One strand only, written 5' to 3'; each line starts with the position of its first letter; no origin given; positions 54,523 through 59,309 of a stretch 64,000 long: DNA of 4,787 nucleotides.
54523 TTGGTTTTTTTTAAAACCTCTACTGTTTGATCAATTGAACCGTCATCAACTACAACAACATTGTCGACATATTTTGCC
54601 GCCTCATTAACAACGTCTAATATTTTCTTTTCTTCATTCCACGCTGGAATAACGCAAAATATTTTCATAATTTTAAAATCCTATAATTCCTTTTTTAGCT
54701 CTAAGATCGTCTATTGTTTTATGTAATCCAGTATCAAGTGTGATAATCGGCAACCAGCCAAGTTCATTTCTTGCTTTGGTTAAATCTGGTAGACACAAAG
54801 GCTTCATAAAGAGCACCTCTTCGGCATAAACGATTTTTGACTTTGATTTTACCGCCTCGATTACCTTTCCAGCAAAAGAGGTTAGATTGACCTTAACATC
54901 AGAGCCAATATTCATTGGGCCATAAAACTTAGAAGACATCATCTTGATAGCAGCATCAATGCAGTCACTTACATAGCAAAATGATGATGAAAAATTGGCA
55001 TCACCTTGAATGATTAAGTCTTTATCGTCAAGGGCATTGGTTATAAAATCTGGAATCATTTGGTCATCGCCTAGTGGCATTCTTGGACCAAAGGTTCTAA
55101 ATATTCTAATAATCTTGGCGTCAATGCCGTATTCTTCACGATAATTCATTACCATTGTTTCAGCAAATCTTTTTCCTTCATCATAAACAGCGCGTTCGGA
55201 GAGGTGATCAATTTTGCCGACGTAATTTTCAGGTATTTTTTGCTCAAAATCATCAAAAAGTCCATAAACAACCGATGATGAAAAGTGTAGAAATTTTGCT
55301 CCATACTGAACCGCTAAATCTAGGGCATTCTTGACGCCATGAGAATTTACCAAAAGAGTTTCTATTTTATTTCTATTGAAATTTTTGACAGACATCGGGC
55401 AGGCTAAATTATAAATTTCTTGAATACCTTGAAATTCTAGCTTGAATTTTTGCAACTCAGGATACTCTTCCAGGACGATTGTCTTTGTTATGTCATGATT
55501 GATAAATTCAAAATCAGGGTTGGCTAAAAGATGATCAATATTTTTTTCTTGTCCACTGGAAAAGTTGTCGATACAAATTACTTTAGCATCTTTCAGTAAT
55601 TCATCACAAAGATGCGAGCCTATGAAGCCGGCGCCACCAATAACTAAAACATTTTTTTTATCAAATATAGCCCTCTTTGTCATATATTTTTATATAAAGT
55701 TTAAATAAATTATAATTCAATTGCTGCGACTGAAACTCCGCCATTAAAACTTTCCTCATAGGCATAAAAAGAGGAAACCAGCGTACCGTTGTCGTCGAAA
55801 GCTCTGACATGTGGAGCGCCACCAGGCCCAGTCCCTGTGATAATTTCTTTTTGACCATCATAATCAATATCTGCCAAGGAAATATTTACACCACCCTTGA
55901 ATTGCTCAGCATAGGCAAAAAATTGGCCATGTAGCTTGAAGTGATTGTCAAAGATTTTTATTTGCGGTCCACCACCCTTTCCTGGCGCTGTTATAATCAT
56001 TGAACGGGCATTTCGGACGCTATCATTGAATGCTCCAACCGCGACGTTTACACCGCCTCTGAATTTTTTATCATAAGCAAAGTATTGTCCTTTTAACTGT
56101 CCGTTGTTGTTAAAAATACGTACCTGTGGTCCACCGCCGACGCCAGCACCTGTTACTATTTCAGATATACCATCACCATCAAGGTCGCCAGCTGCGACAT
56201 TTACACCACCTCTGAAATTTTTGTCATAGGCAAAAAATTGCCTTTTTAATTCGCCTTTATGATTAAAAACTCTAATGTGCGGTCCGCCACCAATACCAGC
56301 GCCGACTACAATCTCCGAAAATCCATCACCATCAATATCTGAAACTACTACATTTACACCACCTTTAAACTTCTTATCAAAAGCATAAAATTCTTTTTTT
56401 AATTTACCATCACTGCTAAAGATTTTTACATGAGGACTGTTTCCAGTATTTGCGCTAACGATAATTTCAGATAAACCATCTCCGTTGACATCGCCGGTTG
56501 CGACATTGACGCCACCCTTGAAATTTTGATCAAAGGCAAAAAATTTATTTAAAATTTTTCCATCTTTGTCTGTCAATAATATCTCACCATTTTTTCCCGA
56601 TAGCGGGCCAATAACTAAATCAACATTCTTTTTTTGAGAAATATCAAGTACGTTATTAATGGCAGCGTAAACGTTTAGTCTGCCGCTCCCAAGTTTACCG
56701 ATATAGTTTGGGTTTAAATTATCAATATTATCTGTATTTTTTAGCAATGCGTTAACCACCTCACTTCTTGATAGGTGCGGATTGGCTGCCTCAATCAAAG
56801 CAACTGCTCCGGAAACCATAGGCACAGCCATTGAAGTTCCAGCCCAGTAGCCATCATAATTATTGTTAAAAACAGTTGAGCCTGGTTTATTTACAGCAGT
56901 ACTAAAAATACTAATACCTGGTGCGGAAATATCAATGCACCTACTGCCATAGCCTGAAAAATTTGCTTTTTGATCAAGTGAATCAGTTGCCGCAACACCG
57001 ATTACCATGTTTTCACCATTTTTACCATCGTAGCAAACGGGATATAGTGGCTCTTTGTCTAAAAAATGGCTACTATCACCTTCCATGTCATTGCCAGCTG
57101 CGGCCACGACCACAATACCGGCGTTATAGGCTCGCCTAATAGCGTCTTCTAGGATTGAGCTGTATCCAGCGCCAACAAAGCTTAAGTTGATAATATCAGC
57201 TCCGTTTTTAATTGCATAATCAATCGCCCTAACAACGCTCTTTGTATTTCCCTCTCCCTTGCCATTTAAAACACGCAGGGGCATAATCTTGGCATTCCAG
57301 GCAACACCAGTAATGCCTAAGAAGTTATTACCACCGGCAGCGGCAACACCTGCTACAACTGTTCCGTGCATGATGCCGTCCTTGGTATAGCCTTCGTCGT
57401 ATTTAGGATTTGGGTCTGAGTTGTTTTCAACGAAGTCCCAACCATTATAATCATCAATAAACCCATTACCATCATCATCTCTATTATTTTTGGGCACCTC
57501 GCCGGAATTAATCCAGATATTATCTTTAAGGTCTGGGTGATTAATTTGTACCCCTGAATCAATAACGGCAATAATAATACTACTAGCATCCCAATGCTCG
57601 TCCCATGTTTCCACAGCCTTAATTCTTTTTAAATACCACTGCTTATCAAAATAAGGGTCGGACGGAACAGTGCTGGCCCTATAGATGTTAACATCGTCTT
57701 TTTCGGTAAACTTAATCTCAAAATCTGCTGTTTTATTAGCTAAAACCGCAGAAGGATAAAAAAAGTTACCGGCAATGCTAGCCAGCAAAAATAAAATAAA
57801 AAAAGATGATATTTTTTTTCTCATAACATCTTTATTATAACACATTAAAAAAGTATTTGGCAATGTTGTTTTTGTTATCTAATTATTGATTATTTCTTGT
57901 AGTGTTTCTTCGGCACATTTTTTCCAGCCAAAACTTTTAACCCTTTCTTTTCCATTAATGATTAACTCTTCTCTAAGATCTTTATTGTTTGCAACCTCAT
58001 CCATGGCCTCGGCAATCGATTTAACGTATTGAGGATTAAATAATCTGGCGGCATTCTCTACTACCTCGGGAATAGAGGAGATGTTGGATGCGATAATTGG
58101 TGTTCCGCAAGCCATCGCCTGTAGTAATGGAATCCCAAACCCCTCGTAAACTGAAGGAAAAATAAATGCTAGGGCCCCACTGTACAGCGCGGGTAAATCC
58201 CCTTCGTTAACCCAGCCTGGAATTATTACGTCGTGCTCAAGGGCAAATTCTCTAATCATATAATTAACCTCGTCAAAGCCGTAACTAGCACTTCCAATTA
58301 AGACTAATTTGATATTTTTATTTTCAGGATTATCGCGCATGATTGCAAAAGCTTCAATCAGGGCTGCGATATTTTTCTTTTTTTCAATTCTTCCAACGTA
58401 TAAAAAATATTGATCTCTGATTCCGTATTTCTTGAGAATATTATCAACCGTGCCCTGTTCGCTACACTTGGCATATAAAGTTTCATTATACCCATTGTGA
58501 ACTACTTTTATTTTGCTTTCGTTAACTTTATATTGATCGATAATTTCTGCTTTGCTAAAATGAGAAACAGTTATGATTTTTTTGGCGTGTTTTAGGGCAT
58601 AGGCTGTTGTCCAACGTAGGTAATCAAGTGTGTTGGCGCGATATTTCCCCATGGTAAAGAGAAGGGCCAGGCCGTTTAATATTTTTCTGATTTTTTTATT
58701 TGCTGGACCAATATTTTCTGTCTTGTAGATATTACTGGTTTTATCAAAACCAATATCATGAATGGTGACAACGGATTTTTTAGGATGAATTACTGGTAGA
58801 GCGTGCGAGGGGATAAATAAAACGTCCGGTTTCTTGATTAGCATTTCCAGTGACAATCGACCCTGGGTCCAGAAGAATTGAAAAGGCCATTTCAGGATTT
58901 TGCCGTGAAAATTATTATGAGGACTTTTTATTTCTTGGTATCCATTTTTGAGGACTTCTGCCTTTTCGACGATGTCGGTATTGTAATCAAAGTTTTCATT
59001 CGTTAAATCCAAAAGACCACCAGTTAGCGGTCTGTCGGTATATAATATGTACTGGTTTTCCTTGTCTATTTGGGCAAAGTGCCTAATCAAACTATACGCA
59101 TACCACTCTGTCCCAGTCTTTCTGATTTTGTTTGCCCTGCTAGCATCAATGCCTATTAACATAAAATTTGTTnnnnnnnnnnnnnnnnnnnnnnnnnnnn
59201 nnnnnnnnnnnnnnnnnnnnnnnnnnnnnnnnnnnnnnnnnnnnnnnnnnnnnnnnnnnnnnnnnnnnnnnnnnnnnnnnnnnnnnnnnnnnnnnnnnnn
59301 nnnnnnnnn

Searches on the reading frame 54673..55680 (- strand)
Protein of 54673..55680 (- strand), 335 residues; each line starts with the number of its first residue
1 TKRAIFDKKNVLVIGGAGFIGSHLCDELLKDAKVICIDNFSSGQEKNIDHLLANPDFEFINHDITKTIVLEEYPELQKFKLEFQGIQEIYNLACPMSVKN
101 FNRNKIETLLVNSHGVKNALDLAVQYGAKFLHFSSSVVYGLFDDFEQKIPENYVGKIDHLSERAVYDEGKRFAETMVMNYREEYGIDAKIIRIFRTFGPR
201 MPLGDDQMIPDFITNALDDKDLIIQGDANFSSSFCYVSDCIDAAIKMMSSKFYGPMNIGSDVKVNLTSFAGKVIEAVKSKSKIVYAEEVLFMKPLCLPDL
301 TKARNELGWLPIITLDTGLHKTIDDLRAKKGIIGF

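Call 17: search_protein_families(library=pfam, proteins=[window:54673-55680:-], max_evalue=0.001)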
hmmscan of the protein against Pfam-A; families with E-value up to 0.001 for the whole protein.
window:54673-55680:- (335 aa): 7 families
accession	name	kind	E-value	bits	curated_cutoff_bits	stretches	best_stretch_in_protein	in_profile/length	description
PF01370.27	Epimerase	-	1.8e-40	139.3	20.9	1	11-259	1-240/240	NAD dependent epimerase/dehydratase family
PF16363.11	GDP_Man_Dehyd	-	3e-39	135.8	27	1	12-321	1-331/332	GDP-mannose 4,6 dehydratase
PF01073.25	3Beta_HSD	-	1.7e-12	47.4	22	1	12-245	1-226/280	3-beta hydroxysteroid dehydrogenase/isomerase family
PF07993.18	NAD_binding_4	-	1.4e-09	37.9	20.1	1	86-193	89-204/258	Male sterility protein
PF02719.21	Polysacc_synt_2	-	1.9e-06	27.7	20.2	1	11-129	1-121/293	Polysaccharide biosynthesis protein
PF04321.23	RmlD_sub_bind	-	0.00014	21.5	27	1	10-172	2-143/287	RmlD substrate binding domain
PF00106.31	adh_short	-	0.00038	20.4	26.6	1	9-95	1-87/195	short chain dehydrogenase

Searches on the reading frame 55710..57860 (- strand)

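Call 55: search_protein_families(library=pfam, proteins=[window:55710-57860:-], max_evalue=0.00001)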
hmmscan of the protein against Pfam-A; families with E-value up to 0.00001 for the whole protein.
window:55710-57860:- (716 aa): 3 families
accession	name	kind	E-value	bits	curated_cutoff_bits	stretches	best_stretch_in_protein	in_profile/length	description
PF00082.27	Peptidase_S8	-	2.5e-52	178.4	21.8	1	94-377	3-273/288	Subtilase family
PF01839.29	FG-GAP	-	6.7e-15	55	22.1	0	450-473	2-25/37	FG-GAP repeat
PF13517.12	FG-GAP_3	-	1.5e-12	48.3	26.9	2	457-519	1-61/61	FG-GAP-like repeat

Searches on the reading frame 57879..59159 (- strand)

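Call 67: search_protein_families(library=pfam, proteins=[window:57879-59159:-], max_evalue=0.0001)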
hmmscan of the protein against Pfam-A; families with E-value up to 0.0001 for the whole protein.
window:57879-59159:- (426 aa): 5 families
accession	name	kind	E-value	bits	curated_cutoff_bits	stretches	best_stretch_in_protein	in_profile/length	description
PF00534.26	Glycos_transf_1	-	2.9e-40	138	26.4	1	244-406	8-172/172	Glycosyl transferases group 1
PF13692.12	Glyco_trans_1_4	-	1.8e-29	103.2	27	1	251-391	3-141/142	Glycosyl transferases group 1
PF13439.12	Glyco_transf_4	-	8.9e-11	42.5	28.5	1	89-225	54-167/170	Glycosyltransferase Family 4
PF20706.3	GT4-conflict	-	3.2e-10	40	26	1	251-389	199-340/385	Family 4 Glycosyltransferase in conflict systems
PF13524.12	Glyco_trans_1_2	-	3.1e-07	30.9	25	1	281-409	13-132/144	Glycosyl transferase-like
